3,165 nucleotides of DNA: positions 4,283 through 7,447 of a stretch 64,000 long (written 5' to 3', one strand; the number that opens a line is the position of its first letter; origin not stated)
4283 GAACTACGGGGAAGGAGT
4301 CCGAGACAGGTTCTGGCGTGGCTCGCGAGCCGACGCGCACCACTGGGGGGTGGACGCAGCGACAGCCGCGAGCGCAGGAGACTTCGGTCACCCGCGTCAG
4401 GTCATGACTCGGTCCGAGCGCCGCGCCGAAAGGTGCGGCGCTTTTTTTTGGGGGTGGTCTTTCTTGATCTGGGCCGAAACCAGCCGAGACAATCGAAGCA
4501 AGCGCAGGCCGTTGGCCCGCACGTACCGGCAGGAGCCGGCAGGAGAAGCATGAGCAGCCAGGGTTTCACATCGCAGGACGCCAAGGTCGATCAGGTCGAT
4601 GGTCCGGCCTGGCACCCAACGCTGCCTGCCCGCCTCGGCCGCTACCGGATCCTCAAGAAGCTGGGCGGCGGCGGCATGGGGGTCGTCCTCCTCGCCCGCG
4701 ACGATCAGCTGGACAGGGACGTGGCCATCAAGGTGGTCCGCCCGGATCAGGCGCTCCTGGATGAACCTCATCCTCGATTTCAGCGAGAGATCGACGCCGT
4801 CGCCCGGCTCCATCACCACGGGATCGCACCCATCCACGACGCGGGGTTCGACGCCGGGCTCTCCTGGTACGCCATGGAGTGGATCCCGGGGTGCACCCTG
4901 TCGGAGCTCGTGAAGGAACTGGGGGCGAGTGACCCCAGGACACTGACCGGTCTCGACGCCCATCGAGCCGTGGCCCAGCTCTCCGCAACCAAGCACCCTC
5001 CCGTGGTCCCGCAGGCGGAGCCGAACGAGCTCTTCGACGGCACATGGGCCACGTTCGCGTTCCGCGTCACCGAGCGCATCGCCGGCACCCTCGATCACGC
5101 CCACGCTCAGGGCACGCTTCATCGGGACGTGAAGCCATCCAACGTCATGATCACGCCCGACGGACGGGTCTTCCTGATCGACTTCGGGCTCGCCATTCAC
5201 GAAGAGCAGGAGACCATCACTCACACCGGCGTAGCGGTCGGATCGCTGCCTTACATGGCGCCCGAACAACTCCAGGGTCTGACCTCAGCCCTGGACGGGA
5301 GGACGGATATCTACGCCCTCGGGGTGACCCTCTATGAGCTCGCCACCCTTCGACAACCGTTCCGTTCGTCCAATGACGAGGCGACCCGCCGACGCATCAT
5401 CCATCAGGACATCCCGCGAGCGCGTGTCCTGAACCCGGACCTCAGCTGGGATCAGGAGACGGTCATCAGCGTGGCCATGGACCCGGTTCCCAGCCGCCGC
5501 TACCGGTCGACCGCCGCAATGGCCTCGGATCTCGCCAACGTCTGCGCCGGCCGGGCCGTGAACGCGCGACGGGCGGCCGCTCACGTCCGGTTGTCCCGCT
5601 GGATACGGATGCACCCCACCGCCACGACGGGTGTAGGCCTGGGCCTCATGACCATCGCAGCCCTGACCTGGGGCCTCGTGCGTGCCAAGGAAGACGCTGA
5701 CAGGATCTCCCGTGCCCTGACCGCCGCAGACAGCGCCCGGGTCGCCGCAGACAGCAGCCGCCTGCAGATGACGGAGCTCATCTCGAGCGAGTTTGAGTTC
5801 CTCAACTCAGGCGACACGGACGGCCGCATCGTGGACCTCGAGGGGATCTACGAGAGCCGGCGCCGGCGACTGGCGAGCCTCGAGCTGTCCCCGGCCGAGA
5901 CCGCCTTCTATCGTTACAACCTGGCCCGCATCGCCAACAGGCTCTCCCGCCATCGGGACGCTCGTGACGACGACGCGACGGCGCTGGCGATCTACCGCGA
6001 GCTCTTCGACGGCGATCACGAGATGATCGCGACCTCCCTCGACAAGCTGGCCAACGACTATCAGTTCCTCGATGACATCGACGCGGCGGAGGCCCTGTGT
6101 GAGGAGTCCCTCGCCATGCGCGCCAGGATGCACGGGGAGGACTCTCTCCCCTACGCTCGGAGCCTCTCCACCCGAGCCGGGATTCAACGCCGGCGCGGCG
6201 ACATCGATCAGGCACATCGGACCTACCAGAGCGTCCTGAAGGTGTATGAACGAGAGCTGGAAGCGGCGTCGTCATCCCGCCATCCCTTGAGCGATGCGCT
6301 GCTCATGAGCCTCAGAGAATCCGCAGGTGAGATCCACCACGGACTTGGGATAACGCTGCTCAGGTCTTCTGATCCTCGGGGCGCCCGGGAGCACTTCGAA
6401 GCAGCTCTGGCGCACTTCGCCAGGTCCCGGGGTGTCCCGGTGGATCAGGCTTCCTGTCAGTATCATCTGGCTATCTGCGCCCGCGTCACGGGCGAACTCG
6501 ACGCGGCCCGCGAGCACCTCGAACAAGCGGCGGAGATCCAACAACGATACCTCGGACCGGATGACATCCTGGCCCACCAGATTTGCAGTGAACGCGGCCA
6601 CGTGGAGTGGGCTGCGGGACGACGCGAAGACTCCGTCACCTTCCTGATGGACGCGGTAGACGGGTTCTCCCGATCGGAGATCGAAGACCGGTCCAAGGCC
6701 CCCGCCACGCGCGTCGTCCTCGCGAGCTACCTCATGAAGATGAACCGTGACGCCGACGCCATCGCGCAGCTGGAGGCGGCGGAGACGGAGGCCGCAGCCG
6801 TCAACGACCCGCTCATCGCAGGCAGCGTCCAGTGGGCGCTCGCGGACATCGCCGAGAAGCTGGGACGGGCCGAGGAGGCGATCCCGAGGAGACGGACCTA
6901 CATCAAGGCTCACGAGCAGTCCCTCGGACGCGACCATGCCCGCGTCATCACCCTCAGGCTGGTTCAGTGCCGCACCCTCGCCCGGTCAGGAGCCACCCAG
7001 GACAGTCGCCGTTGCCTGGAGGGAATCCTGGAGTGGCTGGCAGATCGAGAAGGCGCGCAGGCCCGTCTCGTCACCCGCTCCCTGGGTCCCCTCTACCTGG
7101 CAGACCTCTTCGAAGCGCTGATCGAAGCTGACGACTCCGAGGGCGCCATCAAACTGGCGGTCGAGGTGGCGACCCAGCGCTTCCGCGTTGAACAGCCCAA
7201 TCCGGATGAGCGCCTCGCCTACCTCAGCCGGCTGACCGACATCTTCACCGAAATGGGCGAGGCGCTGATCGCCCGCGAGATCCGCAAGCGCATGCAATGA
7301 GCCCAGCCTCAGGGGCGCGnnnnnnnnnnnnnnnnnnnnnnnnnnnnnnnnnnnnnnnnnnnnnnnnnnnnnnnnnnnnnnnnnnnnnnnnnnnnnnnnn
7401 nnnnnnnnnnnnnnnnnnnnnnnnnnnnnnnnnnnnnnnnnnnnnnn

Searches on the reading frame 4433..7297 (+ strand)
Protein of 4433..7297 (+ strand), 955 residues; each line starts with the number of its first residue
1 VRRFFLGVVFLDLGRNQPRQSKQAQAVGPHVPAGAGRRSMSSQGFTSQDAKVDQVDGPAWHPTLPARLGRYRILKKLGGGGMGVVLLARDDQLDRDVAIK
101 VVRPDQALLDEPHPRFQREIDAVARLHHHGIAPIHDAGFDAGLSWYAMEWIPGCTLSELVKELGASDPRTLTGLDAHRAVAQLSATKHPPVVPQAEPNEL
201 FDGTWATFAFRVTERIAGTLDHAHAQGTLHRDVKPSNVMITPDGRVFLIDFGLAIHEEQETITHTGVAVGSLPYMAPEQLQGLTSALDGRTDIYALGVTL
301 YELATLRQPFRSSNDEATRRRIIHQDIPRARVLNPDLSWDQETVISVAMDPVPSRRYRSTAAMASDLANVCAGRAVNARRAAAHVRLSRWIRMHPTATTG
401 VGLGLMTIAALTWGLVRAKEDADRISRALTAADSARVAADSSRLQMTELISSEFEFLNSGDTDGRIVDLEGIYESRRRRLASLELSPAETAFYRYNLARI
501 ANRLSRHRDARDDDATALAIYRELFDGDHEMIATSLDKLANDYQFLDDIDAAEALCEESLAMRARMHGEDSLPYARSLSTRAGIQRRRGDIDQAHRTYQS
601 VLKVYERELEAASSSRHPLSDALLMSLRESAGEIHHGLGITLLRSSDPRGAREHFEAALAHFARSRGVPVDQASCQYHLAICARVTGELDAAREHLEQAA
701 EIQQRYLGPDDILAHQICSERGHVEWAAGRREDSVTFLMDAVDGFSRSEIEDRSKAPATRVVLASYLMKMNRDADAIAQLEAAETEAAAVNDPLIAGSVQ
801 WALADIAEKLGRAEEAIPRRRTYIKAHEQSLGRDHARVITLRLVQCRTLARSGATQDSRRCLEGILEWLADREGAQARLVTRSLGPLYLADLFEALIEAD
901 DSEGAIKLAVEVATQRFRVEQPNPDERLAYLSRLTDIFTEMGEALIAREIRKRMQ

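Call 24: search_protein_families(library=pfam, proteins=[window:4433-7297:+], max_evalue=0.001)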
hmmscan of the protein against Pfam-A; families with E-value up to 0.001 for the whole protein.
window:4433-7297:+ (955 aa): 14 families
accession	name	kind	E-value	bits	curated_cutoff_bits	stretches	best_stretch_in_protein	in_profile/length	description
PF00069.31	Pkinase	-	2.1e-35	122.8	31.7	2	212-390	103-262/263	Protein kinase domain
PF13424.12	TPR_12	-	5.9e-33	113.3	30.1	4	533-606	3-76/77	Tetratricopeptide repeat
PF07714.23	PK_Tyr_Ser-Thr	-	7.8e-20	71.7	23.1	1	73-323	3-218/258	Protein tyrosine and serine/threonine kinase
PF13374.12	TPR_10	-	4.5e-17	61.9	27.5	1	533-571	2-40/42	Tetratricopeptide repeat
PF07719.23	TPR_2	-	2.7e-11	43.1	27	0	674-703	2-31/34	Tetratricopeptide repeat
PF24885.1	TPR_NPHP3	-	1.4e-07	31.6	100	1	495-568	145-218/239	Nephrocystin-3 TPR domain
PF01636.29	APH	-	1.8e-07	31.6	23.2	1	111-254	32-197/239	Phosphotransferase enzyme family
PF17667.7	Pkinase_fungal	-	2.2e-07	30.4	24.1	1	225-282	305-367/387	Fungal protein kinase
PF00515.34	TPR_1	-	2.3e-07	30.8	27.8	0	674-704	2-32/34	Tetratricopeptide repeat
PF07721.20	TPR_4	-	2.9e-06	27.8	27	0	674-698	2-26/26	Tetratricopeptide repeat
PF13181.12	TPR_8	-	6.8e-06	26.3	25.7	0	676-704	4-32/34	Tetratricopeptide repeat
PF13432.12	TPR_16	-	1.3e-05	26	32.7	1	638-702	3-60/65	Tetratricopeptide repeat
PF03109.22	ABC1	-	0.00041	20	22.9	0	219-262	179-222/244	ABC1 atypical kinase-like domain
PF13428.12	TPR_14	-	0.00092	20.1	23.5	0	675-702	3-30/44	Tetratricopeptide repeat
